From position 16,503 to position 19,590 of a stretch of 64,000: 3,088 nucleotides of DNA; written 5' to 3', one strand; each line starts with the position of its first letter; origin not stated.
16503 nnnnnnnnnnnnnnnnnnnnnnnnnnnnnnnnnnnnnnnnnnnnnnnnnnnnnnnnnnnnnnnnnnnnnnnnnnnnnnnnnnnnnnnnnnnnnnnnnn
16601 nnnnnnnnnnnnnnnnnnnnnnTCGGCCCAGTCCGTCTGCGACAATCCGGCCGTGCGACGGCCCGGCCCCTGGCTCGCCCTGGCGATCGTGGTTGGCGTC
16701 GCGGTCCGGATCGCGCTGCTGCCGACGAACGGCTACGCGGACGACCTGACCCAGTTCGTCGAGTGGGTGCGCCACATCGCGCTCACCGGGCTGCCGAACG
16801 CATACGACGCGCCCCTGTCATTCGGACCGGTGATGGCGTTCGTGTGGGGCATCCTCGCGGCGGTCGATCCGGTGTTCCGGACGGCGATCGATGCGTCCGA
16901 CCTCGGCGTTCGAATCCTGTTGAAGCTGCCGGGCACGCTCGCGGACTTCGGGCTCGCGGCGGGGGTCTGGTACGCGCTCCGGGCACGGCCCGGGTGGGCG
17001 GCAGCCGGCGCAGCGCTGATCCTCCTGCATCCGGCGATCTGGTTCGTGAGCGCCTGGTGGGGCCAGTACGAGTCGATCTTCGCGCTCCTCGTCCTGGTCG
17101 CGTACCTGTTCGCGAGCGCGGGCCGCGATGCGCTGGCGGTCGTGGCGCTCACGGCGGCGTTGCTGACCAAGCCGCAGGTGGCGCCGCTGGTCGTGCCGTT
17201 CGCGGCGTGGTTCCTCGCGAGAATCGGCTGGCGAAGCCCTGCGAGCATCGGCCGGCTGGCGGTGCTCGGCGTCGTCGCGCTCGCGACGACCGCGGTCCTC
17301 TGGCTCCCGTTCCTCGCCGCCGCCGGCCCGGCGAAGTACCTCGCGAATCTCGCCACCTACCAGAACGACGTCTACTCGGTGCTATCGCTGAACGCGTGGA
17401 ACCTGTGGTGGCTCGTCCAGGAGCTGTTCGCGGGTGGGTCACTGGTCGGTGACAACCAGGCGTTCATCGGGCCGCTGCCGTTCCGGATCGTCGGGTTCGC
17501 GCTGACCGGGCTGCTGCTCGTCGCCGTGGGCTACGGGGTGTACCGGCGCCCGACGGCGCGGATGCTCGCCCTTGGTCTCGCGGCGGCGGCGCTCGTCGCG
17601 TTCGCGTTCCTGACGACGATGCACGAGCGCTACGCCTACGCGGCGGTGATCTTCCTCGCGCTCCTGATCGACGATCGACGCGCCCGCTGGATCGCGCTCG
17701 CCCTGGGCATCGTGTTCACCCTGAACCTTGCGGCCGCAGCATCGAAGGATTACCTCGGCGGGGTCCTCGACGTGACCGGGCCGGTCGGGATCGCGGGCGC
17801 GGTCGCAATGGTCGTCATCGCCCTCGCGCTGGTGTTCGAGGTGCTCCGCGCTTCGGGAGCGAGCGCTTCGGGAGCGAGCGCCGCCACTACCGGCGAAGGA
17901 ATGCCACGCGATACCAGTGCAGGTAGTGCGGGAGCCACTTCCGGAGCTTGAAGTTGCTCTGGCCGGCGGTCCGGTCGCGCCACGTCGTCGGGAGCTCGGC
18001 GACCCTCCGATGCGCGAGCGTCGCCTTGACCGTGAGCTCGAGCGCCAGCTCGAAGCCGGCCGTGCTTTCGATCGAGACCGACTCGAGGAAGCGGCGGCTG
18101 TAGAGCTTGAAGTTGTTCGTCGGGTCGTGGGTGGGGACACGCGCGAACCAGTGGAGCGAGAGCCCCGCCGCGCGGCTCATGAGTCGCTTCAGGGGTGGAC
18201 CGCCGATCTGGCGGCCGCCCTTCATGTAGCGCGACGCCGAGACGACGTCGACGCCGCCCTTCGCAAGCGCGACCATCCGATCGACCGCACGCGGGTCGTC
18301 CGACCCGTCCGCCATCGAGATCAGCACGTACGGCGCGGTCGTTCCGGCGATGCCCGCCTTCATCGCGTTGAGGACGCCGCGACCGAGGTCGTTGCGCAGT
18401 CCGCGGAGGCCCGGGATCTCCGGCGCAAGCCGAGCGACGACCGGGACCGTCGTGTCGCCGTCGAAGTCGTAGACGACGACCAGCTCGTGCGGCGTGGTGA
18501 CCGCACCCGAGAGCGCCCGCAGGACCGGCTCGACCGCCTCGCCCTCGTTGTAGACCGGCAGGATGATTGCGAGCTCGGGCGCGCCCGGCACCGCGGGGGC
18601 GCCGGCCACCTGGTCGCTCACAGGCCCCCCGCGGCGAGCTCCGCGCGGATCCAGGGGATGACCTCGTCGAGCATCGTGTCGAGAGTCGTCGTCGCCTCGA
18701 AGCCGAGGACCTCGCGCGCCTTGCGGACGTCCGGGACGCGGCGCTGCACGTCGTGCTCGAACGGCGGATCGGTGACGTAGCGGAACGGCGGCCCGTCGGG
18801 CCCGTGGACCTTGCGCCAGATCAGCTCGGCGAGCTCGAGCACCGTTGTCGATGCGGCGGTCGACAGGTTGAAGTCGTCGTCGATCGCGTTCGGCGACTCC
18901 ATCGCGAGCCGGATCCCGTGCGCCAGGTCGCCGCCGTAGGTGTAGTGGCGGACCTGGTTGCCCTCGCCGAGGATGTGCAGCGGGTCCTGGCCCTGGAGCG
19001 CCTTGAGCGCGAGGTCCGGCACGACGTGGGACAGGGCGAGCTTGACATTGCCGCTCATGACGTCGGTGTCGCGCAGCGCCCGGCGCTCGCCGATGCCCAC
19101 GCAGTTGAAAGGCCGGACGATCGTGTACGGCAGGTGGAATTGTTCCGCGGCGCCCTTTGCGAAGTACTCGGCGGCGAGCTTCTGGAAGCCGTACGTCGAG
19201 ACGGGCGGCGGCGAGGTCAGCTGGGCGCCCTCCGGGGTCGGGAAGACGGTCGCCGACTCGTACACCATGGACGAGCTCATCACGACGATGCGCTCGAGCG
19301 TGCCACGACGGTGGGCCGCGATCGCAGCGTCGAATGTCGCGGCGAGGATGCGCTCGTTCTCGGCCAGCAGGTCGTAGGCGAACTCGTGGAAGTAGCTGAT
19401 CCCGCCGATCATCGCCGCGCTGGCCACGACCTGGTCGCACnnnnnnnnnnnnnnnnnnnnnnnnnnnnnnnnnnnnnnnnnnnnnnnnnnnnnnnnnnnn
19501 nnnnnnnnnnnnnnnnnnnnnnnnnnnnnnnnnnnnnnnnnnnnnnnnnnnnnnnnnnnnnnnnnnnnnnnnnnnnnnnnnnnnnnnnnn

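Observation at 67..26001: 26-kb envelope-glycan locus unusually dense in GT-C / GT87 (DUF2029)-like membrane glycosyltransferases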

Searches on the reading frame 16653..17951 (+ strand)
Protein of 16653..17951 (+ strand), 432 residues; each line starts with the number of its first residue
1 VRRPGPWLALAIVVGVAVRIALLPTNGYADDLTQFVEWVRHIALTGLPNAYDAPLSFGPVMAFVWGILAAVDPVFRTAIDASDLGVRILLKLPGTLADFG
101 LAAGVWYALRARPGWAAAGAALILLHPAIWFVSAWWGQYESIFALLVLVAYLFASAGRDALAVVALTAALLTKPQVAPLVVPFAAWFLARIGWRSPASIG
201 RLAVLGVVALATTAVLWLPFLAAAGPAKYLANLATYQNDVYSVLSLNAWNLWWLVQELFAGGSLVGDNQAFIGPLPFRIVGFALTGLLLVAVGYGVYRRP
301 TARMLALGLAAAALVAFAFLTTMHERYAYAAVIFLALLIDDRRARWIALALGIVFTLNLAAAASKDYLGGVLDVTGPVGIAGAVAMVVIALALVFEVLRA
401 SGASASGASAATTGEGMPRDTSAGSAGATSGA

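Call 7: search_protein_families(library=pfam, proteins=[window:16653-17951:+], max_evalue=0.01)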
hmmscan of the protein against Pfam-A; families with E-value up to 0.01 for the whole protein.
window:16653-17951:+ (432 aa): 1 family
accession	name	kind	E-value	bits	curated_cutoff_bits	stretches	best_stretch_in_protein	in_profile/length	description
PF03155.21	Alg6_Alg8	-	2.4e-10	40.4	25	1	117-347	121-370/482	ALG6, ALG8 glycosyltransferase family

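Call 12: search_protein_families(library=ncbifam, proteins=[window:16653-17951:+], max_evalue=0.1)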
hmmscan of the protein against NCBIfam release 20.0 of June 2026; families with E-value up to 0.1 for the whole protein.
window:16653-17951:+ (432 aa): 2 families
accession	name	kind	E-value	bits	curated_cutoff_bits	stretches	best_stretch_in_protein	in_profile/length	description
NF046093.1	AZOBR_p60025_fam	subfamily_domain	0.002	17.4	150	1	121-206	146-227/232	AZOBR_p60025 family cell surface glycopolymer formation protein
NF051875.1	glycan_WsfD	subfamily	0.0056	15.5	80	1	129-244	143-259/452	glycan biosynthesis hexose transferase WsfD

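Call 13: find_encoding_contigs(protein=window:16653-17951:+, flank=10000, max_places=6)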
Protein window:16653-17951:+ (432 aa): 2 contigs read that carry it; 2 places shown.
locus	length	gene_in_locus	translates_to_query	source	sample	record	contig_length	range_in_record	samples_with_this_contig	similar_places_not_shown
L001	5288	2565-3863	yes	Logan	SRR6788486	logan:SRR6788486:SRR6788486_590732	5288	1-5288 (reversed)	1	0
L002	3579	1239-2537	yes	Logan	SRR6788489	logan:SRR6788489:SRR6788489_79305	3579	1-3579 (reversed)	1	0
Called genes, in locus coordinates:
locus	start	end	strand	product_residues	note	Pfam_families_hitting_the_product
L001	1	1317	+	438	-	?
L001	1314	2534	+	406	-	PF13439:Glyco_transf_4, PF13579:Glyco_trans_4_4, PF20706:GT4-conflict (weak), PF00534:Glycos_transf_1, PF13692:Glyco_trans_1_4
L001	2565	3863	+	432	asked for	PF03155:Alg6_Alg8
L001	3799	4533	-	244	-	PF00535:Glycos_transf_2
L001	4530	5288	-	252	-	?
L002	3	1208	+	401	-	?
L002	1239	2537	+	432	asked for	PF03155:Alg6_Alg8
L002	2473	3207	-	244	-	PF00535:Glycos_transf_2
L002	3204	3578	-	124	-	?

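Call 14: find_homologous_proteins(query=window:16653-17951:+, max_evalue=0.00001)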
Query window:16653-17951:+ (432 aa): 672 proteins with E <= 0.00001 among 8000 candidates; the best 120 are listed.
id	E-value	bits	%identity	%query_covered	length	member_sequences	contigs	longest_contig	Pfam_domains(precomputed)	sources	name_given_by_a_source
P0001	2.6e-234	796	87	100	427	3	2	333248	PF03155.22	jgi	jgi:Gpi18-like mannosyltransferase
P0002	4.1e-233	792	87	97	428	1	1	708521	PF03155.22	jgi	jgi:dolichyl-phosphate-mannose-protein mannosyltransferase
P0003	7.3e-226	768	85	100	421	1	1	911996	PF03155.22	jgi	jgi:dolichyl-phosphate-mannose-protein mannosyltransferase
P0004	6.9e-221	752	86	100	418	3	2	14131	PF03155.22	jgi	jgi:Gpi18-like mannosyltransferase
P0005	4.0e-209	713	83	94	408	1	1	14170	PF03155.22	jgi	jgi:Gpi18-like mannosyltransferase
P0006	1.1e-207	708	87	87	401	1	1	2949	PF03155.22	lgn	-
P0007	4.3e-203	693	81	94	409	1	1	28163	PF03155.22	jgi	jgi:Gpi18-like mannosyltransferase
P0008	2.7e-181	621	72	100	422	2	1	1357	PF03155.22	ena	-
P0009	1.5e-158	546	62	98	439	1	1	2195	PF03155.22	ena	-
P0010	1.7e-157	543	62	97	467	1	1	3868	PF03155.22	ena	-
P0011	5.9e-156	538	66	88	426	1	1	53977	PF03155.22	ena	-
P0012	3.7e-155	535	65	88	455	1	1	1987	-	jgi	jgi:dolichyl-phosphate-mannose-protein mannosyltransferase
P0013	1.5e-154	533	64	93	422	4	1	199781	-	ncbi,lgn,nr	ncbi:MAG: hypothetical protein HYX55_08985 [Chloroflexi bacterium]|nr:hypothetical protein [Chlorofl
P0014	7.0e-154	531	64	97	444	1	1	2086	PF03155.22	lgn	-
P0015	8.3e-151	521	66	90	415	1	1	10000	PF03155.22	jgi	jgi:Gpi18-like mannosyltransferase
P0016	7.2e-146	505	60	98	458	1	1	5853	PF03155.22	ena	-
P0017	1.1e-143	498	62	90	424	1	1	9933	PF03155.22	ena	-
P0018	1.7e-139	484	60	93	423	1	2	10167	PF03155.22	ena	-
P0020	2.0e-136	474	60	98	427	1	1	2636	PF03155.22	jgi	jgi:Gpi18-like mannosyltransferase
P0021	2.0e-136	474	60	98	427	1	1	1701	PF03155.22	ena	-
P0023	1.3e-133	464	54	96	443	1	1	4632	PF03155.22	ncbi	ncbi:MAG: hypothetical protein ABI620_06905 [Chloroflexota bacterium]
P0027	6.2e-132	459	54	96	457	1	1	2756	PF03155.22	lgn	-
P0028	1.0e-131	458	56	92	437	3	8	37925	PF03155.22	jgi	jgi:Gpi18-like mannosyltransferase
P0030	8.2e-131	455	55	98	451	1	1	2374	PF03155.22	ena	-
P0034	5.1e-130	453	53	96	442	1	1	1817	PF03155.22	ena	-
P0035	2.3e-129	450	53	98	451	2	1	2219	PF03155.22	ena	-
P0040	1.9e-127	444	56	88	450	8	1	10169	PF03155.22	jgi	jgi:Gpi18-like mannosyltransferase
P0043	6.2e-126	439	54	97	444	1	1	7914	PF03155.22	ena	-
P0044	7.7e-126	439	54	90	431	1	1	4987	PF03155.22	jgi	jgi:Gpi18-like mannosyltransferase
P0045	9.2e-126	438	52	94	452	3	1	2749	PF03155.22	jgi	jgi:Gpi18-like mannosyltransferase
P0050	4.2e-124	433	58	89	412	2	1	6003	PF03155.22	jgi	jgi:hypothetical protein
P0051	7.6e-124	432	54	91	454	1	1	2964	PF03155.22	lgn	-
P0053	1.7e-123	431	55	87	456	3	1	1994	PF03155.22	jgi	jgi:Gpi18-like mannosyltransferase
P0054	2.0e-123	431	51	97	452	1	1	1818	PF03155.22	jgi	jgi:hypothetical protein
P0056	2.1e-122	427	56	93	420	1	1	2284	PF03155.22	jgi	jgi:Gpi18-like mannosyltransferase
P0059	3.6e-122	427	55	93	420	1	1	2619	PF03155.22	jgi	jgi:Gpi18-like mannosyltransferase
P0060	4.5e-122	426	55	92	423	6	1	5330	PF03155.22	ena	-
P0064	2.4e-121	424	56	93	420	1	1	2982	PF03155.22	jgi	jgi:Gpi18-like mannosyltransferase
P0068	5.8e-121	423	52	99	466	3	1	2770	PF03155.22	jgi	jgi:dolichyl-phosphate-mannose-protein mannosyltransferase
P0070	7.1e-121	422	56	92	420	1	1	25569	PF03155.22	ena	-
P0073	2.0e-120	421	55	93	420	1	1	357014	PF03155.22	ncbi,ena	-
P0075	2.3e-120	421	55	89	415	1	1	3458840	PF03155.22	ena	-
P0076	2.9e-120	420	57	88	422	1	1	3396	PF03155.22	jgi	jgi:Gpi18-like mannosyltransferase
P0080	9.5e-120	419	53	94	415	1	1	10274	PF03155.22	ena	-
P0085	5.2e-119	416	54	95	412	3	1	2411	PF03155.22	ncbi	ncbi:MAG TPA: hypothetical protein VF231_07655 [Candidatus Limnocylindrales bacterium]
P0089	7.7e-119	416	53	94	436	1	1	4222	PF03155.22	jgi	jgi:Gpi18-like mannosyltransferase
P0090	8.1e-119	416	54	89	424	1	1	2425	PF03155.22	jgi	jgi:hypothetical protein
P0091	8.8e-119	415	55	92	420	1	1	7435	PF03155.22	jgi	jgi:Gpi18-like mannosyltransferase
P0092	9.7e-119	415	53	94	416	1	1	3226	PF03155.22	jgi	jgi:Gpi18-like mannosyltransferase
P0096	1.6e-118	415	53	91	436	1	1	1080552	PF03155.22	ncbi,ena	-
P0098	2.2e-118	414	51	96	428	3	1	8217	PF03155.22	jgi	jgi:dolichyl-phosphate-mannose-protein mannosyltransferase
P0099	2.3e-118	414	54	89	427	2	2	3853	PF03155.22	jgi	jgi:hypothetical protein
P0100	2.4e-118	414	53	98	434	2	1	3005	PF03155.22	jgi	jgi:Gpi18-like mannosyltransferase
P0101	2.9e-118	414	56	88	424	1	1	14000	PF03155.22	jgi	jgi:Gpi18-like mannosyltransferase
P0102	4.8e-118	413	54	94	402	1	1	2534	PF03155.22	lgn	-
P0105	9.4e-118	412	55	89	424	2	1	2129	PF03155.22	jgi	jgi:hypothetical protein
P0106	1.8e-117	411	55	90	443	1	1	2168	PF03155.22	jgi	jgi:Gpi18-like mannosyltransferase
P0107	2.8e-117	411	50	99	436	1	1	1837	PF03155.22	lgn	-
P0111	5.6e-117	410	53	95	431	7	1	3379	PF03155.22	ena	-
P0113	6.4e-117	409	53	94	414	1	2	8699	PF03155.22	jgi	jgi:Gpi18-like mannosyltransferase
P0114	1.4e-116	408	54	89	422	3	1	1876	PF03155.22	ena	-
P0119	6.3e-116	406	54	92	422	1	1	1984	PF09594.17,PF03155.22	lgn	-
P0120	6.9e-116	406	55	88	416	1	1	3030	PF03155.22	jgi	jgi:Gpi18-like mannosyltransferase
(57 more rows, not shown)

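Call 15: find_encoding_contigs(protein=P0003, flank=10000, max_places=2)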
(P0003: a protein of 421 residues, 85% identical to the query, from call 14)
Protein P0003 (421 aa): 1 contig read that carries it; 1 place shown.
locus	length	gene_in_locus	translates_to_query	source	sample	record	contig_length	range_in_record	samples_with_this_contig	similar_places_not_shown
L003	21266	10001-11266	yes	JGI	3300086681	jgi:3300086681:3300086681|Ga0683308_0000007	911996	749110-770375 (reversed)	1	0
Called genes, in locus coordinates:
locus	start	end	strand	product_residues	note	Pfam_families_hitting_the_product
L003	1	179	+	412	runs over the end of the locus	PF05050:Methyltransf_21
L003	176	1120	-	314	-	PF00535:Glycos_transf_2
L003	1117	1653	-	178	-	PF04138:GtrA_DPMS_TM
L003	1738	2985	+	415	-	PF09594:GT87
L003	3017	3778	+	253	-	PF00535:Glycos_transf_2, PF13641:Glyco_tranf_2_3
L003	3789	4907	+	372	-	PF09594:GT87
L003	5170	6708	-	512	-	PF07992:Pyr_redox_2 (faint), PF00070:Pyr_redox (faint), PF01266:DAO (faint), PF01494:FAD_binding_3, PF03486:HI0933_like (faint), PF21274:Rng_hyd_C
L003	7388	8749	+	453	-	PF07395:Mig-14 (faint), PF13480:Acetyltransf_6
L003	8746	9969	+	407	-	PF13439:Glyco_transf_4, PF13579:Glyco_trans_4_4, PF20706:GT4-conflict (weak), PF00534:Glycos_transf_1, PF13692:Glyco_trans_1_4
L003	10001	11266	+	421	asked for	PF03155:Alg6_Alg8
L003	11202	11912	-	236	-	PF13641:Glyco_tranf_2_3 (weak), PF00535:Glycos_transf_2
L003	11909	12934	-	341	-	PF01370:Epimerase, PF07993:NAD_binding_4 (faint), PF13460:NAD_binding_10, PF16363:GDP_Man_Dehyd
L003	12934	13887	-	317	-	PF09594:GT87 (weak)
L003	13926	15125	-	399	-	PF03446:NAD_binding_2 (faint), PF03721:UDPG_MGDP_dh_N, PF00984:UDPG_MGDP_dh, PF03720:UDPG_MGDP_dh_C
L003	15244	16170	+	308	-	PF09594:GT87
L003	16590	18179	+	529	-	-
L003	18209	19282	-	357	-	PF02585:PIG-L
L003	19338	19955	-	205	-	PF01135:PCMT, PF13649:Methyltransf_25 (weak)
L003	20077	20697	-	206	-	-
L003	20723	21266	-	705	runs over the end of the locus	PF17248:DUF5317, PF05977:MFS_3, PF07690:MFS_1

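Call 16: find_encoding_contigs(protein=P0013, flank=10000, max_places=2)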
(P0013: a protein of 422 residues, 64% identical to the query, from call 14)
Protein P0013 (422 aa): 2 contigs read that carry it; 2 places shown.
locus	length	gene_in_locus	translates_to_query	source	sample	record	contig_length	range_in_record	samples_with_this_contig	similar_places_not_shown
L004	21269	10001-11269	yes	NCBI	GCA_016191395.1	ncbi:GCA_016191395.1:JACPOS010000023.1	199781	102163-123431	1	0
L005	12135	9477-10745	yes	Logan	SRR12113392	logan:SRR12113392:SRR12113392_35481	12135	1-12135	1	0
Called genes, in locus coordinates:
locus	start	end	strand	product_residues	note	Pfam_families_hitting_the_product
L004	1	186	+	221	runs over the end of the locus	-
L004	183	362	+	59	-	PF00535:Glycos_transf_2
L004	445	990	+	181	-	-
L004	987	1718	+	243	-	PF00483:NTP_transferase, PF12804:NTP_transf_3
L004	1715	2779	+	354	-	PF01073:3Beta_HSD (weak), PF01370:Epimerase, PF02719:Polysacc_synt_2, PF04321:RmlD_sub_bind, PF07993:NAD_binding_4 (weak), PF16363:GDP_Man_Dehyd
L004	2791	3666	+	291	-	PF01370:Epimerase, PF04321:RmlD_sub_bind, PF07993:NAD_binding_4 (faint), PF16363:GDP_Man_Dehyd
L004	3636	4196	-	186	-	PF00908:dTDP_sugar_isom, PF14667:Polysacc_synt_C, PF07883:Cupin_2 (faint)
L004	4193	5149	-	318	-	PF01370:Epimerase, PF04321:RmlD_sub_bind (weak), PF16363:GDP_Man_Dehyd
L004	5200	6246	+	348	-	-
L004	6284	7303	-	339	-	PF01370:Epimerase, PF16363:GDP_Man_Dehyd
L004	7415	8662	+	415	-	PF07395:Mig-14 (weak), PF13480:Acetyltransf_6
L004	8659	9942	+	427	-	PF13439:Glyco_transf_4, PF13579:Glyco_trans_4_4, PF20706:GT4-conflict, PF00534:Glycos_transf_1, PF13692:Glyco_trans_1_4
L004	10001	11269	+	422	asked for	-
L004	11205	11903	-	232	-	PF00535:Glycos_transf_2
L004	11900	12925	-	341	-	PF01370:Epimerase, PF04321:RmlD_sub_bind (faint), PF07993:NAD_binding_4 (faint), PF13460:NAD_binding_10, PF16363:GDP_Man_Dehyd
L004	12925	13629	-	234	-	-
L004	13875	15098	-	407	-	PF03721:UDPG_MGDP_dh_N, PF00984:UDPG_MGDP_dh, PF03720:UDPG_MGDP_dh_C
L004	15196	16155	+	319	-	PF09594:GT87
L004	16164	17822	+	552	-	-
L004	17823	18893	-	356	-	PF02585:PIG-L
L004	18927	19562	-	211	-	PF01135:PCMT, PF00398:RrnaAD (weak), PF13649:Methyltransf_25 (weak)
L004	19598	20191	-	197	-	-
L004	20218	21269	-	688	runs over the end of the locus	PF17248:DUF5317, PF05977:MFS_3, PF07690:MFS_1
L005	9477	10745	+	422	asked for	-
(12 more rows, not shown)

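Call 17: find_encoding_contigs(protein=P0075, flank=10000, max_places=2)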
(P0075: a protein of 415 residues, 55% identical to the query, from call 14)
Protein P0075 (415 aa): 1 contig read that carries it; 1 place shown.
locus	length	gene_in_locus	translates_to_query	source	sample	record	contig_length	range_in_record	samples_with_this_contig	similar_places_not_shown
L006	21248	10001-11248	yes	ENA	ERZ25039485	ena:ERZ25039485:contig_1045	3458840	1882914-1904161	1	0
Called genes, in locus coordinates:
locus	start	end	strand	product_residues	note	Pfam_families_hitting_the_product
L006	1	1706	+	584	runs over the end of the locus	PF13191:AAA_16 (weak), PF25873:WHD_MalT, PF14559:TPR_19 (weak)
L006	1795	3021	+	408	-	-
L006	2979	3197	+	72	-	-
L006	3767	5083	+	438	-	PF13487:HD_5, PF01966:HD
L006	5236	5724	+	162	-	PF17248:DUF5317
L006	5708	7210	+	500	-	PF05977:MFS_3, PF07690:MFS_1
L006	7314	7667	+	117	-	-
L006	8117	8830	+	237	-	PF01135:PCMT, PF00398:RrnaAD (weak), PF13649:Methyltransf_25 (weak), PF08241:Methyltransf_11 (weak)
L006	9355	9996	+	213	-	-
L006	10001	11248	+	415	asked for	PF03155:Alg6_Alg8 (faint)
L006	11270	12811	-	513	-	PF00884:Sulfatase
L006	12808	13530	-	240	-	PF00535:Glycos_transf_2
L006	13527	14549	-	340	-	PF01370:Epimerase, PF07993:NAD_binding_4 (faint), PF13460:NAD_binding_10, PF16363:GDP_Man_Dehyd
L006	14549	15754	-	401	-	PF03721:UDPG_MGDP_dh_N, PF00984:UDPG_MGDP_dh, PF03720:UDPG_MGDP_dh_C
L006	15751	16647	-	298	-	PF09594:GT87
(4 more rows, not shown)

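Call 41: search_solved_structures(query=A3, max_evalue=1)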
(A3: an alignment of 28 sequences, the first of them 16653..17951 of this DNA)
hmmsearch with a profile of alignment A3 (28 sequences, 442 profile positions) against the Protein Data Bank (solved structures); distinct sequences matched with E-value up to 1: 3.
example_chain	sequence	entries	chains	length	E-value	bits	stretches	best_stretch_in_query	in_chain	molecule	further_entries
6snh_X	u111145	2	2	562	0.083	14.7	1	90-232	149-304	Dolichyl pyrophosphate Man9GlcNAc2 alpha-1,3-glucosyltransferase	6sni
4bwr_A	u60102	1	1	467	0.52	12.1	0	34-62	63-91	PROTEIN CORRESPONDING TO LOCUS C5321 FROM CFT073 E.COLI STRAIN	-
1t82_A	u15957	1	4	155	0.54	12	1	241-273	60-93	hypothetical acetyltransferase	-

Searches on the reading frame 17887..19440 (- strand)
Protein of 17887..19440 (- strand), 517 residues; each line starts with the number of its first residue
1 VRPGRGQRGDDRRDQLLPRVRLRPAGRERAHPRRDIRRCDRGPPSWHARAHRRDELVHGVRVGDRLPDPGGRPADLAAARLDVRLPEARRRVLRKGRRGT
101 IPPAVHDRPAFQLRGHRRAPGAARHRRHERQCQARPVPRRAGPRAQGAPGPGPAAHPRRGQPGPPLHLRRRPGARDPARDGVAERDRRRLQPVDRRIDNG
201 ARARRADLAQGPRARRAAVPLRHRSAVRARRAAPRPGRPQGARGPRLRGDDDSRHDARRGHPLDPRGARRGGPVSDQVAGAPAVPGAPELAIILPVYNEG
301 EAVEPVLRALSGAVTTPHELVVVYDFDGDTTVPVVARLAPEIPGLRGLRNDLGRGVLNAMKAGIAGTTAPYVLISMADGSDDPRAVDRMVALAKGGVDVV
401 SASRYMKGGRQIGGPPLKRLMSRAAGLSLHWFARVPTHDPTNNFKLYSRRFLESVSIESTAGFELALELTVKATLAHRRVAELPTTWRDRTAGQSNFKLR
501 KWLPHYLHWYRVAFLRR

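Call 7: search_protein_families(library=pfam, proteins=[window:17887-19440:-], max_evalue=0.01)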
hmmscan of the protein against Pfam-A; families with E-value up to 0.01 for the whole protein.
window:17887-19440:- (517 aa): 2 families
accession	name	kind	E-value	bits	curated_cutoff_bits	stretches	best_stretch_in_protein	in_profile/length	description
PF00535.33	Glycos_transf_2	-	2.9e-13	50.5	23.3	1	292-451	2-163/168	Glycosyl transferase family 2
PF13641.12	Glyco_tranf_2_3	-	0.0079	16.7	27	0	288-411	1-130/230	Glycosyltransferase like family 2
